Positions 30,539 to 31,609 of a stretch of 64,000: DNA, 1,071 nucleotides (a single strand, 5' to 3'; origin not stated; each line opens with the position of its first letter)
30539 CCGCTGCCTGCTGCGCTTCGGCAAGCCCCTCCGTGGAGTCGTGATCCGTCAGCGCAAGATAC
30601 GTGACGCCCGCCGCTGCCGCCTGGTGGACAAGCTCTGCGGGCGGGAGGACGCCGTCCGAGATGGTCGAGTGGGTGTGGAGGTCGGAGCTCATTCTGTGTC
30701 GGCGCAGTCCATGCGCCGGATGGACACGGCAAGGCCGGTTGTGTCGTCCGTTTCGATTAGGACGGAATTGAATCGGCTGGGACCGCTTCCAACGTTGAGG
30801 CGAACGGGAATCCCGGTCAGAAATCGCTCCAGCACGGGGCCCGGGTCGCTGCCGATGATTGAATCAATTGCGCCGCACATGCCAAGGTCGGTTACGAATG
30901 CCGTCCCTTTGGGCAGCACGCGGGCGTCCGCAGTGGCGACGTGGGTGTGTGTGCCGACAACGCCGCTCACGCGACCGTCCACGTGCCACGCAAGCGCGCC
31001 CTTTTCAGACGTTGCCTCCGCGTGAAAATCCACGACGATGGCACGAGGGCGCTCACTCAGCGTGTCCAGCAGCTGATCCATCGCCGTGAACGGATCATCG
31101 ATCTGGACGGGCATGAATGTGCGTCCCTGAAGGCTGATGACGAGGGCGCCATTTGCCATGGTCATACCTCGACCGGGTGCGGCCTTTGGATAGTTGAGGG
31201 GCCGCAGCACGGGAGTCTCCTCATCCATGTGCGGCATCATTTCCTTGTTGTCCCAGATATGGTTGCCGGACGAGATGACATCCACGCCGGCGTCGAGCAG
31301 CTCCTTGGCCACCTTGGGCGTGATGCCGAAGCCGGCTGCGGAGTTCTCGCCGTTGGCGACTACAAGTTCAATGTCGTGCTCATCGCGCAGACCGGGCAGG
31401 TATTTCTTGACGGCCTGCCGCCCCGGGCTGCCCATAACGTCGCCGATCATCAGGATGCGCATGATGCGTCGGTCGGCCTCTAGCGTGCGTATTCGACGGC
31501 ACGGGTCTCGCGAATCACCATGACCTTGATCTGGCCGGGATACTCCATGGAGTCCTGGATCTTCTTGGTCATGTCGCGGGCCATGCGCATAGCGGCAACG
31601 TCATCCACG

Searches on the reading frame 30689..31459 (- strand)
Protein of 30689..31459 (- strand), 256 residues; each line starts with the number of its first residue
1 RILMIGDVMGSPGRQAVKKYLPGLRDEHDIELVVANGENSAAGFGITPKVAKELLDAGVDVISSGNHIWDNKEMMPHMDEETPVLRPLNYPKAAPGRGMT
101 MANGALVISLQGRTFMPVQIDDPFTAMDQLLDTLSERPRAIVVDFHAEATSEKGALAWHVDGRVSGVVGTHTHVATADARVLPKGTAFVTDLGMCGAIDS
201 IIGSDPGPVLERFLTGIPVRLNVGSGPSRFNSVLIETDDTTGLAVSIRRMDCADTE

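Call 73: search_protein_families(library=pfam, proteins=[window:30689-31459:-], max_evalue=0.001)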
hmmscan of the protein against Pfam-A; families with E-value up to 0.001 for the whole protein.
window:30689-31459:- (256 aa): 2 families
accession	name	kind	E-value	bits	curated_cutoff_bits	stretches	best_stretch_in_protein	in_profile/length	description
PF13277.11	YmdB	-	5.9e-101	337.4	27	1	3-249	1-252/253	YmdB-like protein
PF00149.33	Metallophos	-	2.2e-08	35.2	21.5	1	1-174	2-190/191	Calcineurin-like phosphoesterase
